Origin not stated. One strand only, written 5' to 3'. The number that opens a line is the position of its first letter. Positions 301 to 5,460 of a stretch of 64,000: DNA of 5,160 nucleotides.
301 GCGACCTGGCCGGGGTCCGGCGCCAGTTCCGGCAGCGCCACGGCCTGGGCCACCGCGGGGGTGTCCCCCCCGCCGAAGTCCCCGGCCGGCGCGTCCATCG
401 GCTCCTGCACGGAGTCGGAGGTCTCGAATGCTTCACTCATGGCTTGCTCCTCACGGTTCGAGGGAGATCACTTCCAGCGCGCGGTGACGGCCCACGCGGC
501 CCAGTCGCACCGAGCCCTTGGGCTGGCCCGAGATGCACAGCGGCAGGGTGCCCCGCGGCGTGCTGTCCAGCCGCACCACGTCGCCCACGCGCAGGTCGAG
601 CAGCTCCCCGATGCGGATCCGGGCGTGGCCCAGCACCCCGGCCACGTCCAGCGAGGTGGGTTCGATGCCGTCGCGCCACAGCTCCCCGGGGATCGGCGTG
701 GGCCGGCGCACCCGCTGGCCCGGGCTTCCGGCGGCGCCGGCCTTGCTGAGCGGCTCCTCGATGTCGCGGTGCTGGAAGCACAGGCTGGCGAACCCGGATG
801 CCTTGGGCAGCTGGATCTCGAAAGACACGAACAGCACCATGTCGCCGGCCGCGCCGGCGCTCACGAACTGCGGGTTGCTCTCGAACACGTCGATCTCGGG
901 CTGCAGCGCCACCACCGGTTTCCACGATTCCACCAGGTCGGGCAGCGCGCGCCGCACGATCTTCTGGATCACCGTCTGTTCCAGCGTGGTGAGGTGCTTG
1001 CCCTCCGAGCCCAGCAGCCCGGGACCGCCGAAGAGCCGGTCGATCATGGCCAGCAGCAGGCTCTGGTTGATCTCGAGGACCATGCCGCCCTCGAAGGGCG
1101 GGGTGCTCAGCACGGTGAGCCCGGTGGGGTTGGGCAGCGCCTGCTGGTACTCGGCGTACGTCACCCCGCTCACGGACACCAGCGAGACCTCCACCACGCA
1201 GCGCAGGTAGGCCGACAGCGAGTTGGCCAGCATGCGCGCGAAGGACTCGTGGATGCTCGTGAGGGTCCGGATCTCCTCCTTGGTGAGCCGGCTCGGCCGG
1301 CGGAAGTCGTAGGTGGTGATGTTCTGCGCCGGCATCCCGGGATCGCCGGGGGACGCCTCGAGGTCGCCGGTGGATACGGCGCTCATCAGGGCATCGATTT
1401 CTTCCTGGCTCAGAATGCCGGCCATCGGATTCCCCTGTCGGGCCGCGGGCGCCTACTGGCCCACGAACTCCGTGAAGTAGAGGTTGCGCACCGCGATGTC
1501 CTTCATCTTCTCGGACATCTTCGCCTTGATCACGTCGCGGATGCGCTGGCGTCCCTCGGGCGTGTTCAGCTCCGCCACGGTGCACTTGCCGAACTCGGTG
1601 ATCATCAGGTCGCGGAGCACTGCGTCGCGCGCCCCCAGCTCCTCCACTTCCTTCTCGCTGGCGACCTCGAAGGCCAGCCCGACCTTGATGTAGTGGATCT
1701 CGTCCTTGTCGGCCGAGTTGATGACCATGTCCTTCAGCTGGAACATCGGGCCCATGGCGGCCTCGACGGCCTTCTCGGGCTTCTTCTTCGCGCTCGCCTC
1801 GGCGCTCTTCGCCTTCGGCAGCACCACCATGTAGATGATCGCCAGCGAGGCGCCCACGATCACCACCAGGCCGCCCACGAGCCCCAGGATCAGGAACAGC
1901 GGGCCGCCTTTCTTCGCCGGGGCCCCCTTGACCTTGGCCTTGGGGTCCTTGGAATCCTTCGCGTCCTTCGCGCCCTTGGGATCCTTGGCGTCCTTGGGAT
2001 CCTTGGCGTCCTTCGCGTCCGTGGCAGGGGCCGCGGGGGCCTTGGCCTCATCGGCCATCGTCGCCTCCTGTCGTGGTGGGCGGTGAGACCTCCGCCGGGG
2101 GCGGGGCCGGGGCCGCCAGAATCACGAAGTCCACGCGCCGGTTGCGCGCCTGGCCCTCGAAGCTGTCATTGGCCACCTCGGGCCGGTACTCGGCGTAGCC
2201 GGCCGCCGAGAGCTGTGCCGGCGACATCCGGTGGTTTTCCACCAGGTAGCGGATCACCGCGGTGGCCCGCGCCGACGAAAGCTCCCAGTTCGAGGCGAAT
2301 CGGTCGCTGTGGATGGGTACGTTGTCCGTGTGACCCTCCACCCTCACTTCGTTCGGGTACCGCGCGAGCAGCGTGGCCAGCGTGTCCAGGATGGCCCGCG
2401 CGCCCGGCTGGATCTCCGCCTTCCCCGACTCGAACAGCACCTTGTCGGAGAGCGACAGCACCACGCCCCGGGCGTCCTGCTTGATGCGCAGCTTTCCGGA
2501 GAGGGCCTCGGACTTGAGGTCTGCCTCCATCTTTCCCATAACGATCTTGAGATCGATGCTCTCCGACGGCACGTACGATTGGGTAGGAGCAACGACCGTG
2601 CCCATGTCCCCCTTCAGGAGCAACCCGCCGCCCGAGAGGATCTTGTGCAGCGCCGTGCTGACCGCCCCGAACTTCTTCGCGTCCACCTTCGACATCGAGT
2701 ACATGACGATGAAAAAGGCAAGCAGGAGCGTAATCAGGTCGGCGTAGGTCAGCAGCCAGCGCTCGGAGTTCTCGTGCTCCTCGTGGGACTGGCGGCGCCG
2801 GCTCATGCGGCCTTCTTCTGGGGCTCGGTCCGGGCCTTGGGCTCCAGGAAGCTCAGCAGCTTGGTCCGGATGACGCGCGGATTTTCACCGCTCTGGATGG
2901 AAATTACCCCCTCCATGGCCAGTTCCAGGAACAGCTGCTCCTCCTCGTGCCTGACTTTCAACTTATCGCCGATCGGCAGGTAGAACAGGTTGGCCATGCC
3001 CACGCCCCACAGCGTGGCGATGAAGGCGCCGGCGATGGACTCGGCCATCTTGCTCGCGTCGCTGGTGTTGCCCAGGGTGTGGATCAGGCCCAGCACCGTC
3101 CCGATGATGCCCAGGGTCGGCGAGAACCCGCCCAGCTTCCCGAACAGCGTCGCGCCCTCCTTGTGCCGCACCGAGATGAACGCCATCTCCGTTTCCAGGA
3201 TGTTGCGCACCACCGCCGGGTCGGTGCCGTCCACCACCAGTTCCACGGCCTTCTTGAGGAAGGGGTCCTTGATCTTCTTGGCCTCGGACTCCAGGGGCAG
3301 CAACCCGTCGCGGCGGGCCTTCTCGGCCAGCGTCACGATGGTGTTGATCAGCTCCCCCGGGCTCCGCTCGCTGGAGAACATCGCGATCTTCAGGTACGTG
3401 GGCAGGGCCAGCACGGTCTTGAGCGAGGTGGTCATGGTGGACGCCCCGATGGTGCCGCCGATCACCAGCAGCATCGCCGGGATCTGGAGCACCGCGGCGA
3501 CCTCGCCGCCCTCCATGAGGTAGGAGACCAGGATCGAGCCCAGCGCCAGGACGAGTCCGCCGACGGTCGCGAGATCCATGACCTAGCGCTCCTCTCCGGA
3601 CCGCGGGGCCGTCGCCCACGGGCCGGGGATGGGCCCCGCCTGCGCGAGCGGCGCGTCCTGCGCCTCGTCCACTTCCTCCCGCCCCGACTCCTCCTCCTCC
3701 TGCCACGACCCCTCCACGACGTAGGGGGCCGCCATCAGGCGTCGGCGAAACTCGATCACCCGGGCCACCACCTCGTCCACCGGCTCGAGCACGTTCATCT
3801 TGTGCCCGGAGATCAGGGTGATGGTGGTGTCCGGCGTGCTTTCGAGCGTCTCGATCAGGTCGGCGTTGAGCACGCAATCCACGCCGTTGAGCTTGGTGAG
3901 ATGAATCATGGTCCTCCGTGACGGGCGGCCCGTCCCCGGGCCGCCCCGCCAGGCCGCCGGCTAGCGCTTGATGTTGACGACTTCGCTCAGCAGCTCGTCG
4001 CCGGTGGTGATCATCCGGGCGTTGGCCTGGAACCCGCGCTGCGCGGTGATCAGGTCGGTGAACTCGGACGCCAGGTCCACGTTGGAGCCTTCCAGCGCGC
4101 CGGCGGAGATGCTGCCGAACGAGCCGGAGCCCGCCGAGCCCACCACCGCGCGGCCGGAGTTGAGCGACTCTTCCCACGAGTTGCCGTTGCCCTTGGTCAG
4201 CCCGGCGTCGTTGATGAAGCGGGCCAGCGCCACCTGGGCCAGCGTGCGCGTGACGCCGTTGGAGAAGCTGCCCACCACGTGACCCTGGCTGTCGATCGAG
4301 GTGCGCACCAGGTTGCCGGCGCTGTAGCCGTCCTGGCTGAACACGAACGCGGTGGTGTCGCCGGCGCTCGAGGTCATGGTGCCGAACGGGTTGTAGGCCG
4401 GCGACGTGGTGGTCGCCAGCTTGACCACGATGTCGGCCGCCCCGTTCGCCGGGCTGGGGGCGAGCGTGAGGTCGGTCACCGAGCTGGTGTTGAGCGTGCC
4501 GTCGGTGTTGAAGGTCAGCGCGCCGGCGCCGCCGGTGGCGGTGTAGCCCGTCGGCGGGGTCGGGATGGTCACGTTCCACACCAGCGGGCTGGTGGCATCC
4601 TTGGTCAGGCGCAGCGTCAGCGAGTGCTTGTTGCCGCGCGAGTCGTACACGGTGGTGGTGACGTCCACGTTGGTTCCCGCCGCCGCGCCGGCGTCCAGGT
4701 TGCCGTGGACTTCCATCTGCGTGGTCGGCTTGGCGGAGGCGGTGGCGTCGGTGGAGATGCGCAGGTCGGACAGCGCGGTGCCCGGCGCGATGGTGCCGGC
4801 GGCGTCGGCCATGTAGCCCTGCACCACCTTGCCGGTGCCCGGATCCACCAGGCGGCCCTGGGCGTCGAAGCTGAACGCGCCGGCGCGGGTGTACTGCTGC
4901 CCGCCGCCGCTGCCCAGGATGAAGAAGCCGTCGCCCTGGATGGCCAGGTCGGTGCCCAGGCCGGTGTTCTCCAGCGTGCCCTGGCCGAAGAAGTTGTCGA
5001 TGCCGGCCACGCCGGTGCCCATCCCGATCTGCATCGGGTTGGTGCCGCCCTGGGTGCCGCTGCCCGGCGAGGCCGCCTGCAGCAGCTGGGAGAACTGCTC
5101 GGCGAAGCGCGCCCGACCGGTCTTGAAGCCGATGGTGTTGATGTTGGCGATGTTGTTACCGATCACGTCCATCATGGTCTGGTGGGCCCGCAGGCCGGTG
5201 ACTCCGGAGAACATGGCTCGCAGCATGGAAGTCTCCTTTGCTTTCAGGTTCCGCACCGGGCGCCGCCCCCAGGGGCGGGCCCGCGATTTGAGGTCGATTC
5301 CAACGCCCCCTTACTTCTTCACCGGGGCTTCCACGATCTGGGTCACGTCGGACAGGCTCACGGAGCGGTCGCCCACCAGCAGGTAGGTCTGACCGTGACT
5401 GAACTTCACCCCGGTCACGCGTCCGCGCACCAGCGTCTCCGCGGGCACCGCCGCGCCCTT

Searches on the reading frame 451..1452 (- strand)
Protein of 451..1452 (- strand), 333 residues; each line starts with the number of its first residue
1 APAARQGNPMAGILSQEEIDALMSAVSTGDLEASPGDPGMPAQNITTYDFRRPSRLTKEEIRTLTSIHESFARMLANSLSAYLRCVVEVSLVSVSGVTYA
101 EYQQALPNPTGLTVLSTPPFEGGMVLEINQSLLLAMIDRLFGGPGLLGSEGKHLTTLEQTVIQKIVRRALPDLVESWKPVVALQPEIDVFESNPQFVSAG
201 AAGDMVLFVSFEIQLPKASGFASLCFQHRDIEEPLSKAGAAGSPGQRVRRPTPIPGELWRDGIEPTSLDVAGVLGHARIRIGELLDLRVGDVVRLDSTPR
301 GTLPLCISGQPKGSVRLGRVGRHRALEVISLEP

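Call 17: search_protein_families(library=pfam, proteins=[window:451-1452:-], max_evalue=0.001)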
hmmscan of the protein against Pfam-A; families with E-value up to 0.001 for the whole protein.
window:451-1452:- (333 aa): 2 families
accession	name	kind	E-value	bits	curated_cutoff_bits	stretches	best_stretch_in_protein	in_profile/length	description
PF02154.20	FliM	-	2.1e-50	171.7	27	1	48-233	1-187/192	Flagellar motor switch protein FliM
PF01052.25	FliMN_C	-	2e-14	53.7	23.8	1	265-330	5-70/73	Type III flagellar switch regulator (C-ring) FliN C-term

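Call 54: find_encoding_contigs(protein=window:451-1425:-, flank=10000, max_places=1)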
Protein window:451-1425:- (324 aa): no gene with exactly this product is on record in the collection.

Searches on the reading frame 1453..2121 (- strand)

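Call 17: search_protein_families(library=pfam, proteins=[window:1453-2121:-], max_evalue=0.001)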
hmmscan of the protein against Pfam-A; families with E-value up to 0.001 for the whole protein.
window:1453-2121:- (222 aa): 1 family
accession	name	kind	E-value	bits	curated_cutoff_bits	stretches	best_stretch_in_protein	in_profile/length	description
PF03748.19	FliL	-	2.6e-18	66.9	24.6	1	127-222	2-103/103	Flagellar basal body-associated protein FliL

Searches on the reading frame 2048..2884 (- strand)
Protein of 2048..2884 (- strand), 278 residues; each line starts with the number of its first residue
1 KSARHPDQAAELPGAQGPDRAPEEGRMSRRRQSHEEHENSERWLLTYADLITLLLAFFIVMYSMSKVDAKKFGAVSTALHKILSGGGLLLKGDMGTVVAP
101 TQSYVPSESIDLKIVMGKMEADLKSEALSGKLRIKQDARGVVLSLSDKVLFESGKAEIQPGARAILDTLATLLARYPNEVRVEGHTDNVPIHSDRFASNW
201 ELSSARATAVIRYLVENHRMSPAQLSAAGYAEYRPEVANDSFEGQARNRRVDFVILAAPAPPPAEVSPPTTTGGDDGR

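Call 17: search_protein_families(library=pfam, proteins=[window:2048-2884:-], max_evalue=0.001)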
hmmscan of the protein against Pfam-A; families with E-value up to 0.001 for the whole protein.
window:2048-2884:- (278 aa): 2 families
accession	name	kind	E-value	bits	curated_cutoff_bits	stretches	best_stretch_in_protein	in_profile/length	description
PF13677.11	MotB_plug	-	3.9e-22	78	24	1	30-81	5-56/58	Membrane MotB of proton-channel complex MotA/MotB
PF00691.25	OmpA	-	1.4e-19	70.7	27.2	1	150-249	1-98/98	OmpA family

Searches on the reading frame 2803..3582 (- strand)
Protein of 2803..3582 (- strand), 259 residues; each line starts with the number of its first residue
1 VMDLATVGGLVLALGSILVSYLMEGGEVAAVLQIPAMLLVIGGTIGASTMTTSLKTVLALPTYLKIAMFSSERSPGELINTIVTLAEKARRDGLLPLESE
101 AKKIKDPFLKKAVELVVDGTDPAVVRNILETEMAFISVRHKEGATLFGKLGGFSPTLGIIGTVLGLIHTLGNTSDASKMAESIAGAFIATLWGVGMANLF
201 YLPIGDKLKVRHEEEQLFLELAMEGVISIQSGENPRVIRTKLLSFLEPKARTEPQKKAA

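Call 17: search_protein_families(library=pfam, proteins=[window:2803-3582:-], max_evalue=0.001)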
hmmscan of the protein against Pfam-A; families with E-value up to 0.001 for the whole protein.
window:2803-3582:- (259 aa): 2 families
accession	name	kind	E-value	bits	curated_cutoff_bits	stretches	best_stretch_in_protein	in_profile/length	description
PF01618.21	MotA_ExbB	-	1e-28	100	22.9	1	101-216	2-122/127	MotA/TolQ/ExbB proton channel family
PF20560.3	MotA_N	-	2.5e-09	37.7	27.3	1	9-93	3-91/91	Motility protein A N-terminal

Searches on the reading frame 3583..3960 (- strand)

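Call 17: search_protein_families(library=pfam, proteins=[window:3583-3960:-], max_evalue=0.001)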
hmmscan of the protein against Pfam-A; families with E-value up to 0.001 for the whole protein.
window:3583-3960:- (125 aa): 1 family
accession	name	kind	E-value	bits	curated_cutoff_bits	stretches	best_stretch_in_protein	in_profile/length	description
PF06289.16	FlbD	-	1.4e-25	89.1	24.7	1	18-75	1-58/59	Flagellar and Swarming motility proteins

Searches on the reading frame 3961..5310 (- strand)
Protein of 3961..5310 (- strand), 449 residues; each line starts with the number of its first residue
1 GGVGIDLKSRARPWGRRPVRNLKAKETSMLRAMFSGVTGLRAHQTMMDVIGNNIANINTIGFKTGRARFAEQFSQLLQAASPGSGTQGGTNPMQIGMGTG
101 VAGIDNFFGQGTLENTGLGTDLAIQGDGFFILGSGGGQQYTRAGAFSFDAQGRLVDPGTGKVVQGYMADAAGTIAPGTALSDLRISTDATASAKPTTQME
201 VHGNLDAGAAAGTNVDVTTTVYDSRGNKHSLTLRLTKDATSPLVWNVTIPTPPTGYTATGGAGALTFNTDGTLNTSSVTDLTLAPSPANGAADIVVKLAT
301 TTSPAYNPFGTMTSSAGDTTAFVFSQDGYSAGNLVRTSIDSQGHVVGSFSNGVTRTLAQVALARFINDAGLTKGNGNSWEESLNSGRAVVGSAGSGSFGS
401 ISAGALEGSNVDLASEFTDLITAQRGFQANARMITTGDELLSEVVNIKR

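Call 17: search_protein_families(library=pfam, proteins=[window:3961-5310:-], max_evalue=0.001)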
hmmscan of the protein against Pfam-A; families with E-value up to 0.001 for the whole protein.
window:3961-5310:- (449 aa): 4 families
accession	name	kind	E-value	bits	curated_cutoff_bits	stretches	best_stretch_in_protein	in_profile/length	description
PF06429.18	Flg_bbr_C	-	5.6e-18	64.6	23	1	403-446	2-45/46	Flagellar basal body rod FlgEFG protein C-terminal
PF07559.19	FlgE_D2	-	4.1e-12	47.2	22.7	1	199-329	10-142/142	Flagellar basal body protein FlaE D2 domain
PF22692.1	LlgE_F_G_D1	-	1.1e-10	41.9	27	1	123-188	1-59/64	Flagellar hook protein FlgE/F/G D1 domain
PF00460.25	Flg_bb_rod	-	2e-08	34.4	20.7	1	36-63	4-31/31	Flagella basal body rod protein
